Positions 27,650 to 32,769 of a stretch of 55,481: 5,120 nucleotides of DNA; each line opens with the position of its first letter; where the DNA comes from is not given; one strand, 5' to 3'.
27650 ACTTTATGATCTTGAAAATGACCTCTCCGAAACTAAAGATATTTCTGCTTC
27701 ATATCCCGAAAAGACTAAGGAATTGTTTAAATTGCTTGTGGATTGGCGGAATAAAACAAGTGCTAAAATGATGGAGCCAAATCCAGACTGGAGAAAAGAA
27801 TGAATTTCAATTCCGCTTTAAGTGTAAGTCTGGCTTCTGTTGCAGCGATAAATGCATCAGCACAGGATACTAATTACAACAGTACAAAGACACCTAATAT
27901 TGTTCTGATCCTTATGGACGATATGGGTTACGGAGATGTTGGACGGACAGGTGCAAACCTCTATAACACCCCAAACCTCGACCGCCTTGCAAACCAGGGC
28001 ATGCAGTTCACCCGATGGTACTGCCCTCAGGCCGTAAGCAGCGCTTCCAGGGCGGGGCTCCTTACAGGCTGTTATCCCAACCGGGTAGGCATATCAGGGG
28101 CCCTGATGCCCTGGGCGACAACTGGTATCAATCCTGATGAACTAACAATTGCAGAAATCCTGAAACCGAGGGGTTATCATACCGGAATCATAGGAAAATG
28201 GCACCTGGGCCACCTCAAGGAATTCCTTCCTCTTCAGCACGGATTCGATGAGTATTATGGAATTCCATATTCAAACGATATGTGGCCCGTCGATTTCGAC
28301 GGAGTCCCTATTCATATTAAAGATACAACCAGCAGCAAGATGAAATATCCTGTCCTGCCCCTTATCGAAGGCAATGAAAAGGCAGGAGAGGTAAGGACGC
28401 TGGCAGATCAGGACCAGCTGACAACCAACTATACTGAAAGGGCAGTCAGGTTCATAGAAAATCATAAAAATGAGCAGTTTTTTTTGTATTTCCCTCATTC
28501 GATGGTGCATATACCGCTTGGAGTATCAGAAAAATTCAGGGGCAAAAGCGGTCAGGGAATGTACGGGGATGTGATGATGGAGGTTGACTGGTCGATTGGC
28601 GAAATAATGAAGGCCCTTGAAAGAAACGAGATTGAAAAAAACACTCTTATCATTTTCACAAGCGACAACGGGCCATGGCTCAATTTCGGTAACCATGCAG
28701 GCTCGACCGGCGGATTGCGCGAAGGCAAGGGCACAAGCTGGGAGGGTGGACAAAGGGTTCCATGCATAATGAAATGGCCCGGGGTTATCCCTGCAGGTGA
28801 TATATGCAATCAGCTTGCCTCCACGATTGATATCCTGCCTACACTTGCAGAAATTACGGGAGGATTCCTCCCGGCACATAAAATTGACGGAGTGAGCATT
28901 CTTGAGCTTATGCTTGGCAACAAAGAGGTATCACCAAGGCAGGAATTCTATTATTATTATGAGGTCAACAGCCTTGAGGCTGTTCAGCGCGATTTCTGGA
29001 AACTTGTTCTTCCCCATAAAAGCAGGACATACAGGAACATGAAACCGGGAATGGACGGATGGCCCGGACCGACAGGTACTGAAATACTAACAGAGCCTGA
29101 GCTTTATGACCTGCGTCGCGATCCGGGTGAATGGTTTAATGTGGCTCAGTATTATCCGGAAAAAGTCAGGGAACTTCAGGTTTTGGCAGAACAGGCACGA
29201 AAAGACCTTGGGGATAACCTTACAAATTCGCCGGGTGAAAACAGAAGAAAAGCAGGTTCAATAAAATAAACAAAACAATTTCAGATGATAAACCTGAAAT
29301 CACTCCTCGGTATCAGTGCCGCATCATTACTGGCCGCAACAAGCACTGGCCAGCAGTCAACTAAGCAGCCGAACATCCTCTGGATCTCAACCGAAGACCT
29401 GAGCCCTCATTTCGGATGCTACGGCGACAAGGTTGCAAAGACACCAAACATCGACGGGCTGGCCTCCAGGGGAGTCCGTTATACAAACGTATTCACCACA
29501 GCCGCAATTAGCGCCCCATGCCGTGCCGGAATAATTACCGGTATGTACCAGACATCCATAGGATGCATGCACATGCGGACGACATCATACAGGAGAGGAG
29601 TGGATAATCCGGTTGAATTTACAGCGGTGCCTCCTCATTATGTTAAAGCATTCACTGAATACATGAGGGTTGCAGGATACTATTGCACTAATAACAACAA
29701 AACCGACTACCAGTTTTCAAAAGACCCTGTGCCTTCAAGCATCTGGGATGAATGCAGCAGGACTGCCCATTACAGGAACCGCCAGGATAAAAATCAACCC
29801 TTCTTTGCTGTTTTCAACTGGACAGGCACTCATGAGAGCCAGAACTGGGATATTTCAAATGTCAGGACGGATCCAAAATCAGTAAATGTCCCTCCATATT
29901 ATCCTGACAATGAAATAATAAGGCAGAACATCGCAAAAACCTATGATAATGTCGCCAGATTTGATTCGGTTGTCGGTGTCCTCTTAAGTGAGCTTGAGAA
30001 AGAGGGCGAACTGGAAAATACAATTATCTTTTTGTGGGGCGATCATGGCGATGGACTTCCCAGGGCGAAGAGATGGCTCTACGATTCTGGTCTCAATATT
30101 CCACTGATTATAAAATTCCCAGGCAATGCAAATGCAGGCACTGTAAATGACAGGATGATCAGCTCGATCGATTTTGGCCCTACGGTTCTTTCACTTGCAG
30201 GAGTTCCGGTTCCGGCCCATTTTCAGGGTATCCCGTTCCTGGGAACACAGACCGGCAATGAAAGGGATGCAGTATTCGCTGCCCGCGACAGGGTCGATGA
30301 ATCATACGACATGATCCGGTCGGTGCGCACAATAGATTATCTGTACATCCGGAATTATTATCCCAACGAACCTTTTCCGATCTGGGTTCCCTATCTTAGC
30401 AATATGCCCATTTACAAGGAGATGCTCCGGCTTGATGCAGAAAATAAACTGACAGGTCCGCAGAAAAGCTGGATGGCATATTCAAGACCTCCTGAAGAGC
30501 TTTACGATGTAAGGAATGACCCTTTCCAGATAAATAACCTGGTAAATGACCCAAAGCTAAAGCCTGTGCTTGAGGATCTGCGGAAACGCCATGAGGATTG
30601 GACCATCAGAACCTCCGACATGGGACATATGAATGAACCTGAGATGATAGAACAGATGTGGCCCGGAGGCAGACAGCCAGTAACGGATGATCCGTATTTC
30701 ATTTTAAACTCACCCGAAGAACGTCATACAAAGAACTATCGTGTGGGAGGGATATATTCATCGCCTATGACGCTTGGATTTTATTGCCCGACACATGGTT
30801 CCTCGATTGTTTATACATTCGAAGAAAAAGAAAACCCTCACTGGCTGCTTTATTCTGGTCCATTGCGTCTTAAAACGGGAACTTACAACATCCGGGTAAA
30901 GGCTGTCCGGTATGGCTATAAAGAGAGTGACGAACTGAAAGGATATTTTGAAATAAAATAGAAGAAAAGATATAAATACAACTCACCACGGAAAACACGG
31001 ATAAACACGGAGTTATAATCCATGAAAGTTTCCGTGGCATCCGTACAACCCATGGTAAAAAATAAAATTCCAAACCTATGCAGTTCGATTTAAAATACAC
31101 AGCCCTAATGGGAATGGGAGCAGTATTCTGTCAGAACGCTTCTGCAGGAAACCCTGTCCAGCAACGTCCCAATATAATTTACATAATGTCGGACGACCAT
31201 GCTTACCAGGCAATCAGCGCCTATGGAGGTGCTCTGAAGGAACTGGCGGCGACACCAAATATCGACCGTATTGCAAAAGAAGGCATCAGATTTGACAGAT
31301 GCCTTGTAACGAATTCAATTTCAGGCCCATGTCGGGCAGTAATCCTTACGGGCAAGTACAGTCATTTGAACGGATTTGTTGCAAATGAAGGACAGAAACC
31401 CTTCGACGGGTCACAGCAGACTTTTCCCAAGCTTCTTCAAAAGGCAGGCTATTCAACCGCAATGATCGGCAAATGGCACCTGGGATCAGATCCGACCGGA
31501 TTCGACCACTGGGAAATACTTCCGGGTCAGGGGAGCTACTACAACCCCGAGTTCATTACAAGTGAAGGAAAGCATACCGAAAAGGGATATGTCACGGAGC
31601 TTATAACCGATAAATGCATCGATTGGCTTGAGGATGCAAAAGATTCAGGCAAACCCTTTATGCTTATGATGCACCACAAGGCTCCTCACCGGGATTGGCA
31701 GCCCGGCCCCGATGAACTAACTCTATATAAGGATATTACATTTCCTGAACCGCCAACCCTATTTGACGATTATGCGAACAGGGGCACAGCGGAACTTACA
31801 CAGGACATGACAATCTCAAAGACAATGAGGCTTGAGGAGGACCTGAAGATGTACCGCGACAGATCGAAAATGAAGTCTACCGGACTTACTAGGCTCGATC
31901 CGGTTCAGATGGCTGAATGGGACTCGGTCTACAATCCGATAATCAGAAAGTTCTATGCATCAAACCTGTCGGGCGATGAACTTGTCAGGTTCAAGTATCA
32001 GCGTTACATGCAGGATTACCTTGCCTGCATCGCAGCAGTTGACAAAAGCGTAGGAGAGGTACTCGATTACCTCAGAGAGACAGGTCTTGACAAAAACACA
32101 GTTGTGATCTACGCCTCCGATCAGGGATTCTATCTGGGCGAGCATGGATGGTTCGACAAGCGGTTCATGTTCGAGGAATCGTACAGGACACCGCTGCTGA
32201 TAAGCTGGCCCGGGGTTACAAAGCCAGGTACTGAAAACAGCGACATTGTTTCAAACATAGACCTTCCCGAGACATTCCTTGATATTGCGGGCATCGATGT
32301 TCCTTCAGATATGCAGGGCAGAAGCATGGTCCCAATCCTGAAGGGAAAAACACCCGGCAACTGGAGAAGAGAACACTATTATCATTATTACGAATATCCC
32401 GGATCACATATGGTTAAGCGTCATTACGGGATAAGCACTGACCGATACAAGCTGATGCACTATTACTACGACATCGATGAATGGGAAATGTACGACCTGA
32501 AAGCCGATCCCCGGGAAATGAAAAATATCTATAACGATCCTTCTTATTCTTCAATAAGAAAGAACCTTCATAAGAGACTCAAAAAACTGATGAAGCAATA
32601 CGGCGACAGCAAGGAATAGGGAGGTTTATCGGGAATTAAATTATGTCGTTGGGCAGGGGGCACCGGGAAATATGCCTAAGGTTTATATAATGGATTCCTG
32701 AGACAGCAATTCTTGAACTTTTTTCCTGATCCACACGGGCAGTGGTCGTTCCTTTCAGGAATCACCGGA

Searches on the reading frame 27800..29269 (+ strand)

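Call 93: search_protein_families(library=pfam, proteins=[window:27800-29269:+], max_evalue=0.00001)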
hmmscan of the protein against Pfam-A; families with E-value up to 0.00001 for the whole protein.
window:27800-29269:+ (489 aa): 4 families
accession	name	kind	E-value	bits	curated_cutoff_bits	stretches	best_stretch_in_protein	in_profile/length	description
PF00884.28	Sulfatase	-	1.1e-54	186.3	25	1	32-354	1-300/301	Sulfatase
PF16347.10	SGSH_C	-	3.1e-14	53.8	29.3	1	314-399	12-97/154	N-sulphoglucosamine sulphohydrolase, C-terminal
PF14707.11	Sulfatase_C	-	1.3e-07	32.7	30.9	1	381-471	3-97/127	C-terminal region of aryl-sulfatase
PF01663.27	Phosphodiest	-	3.8e-07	30.5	23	0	257-291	186-220/342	Type I phosphodiesterase / nucleotide pyrophosphatase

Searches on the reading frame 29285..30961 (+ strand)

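Call 93: search_protein_families(library=pfam, proteins=[window:29285-30961:+], max_evalue=0.00001)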
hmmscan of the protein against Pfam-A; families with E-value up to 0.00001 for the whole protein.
window:29285-30961:+ (558 aa): 3 families
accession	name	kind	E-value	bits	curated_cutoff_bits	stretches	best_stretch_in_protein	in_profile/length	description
PF00884.28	Sulfatase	-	2.3e-35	122.8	25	1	29-307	1-301/301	Sulfatase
PF16347.10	SGSH_C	-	1.5e-20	74.4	29.3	1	262-331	8-81/154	N-sulphoglucosamine sulphohydrolase, C-terminal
PF01663.27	Phosphodiest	-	6.1e-07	29.8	23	1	51-255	18-220/342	Type I phosphodiesterase / nucleotide pyrophosphatase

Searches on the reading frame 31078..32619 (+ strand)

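Call 93: search_protein_families(library=pfam, proteins=[window:31078-32619:+], max_evalue=0.00001)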
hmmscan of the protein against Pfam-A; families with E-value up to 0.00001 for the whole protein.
window:31078-32619:+ (513 aa): 3 families
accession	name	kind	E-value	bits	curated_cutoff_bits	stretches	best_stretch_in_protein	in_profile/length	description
PF16347.10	SGSH_C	-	1.3e-72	243.4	29.3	1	354-507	1-154/154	N-sulphoglucosamine sulphohydrolase, C-terminal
PF00884.28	Sulfatase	-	2.9e-55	188.1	25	1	31-406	1-301/301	Sulfatase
PF01663.27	Phosphodiest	-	2.8e-10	40.7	23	1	54-351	15-221/342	Type I phosphodiesterase / nucleotide pyrophosphatase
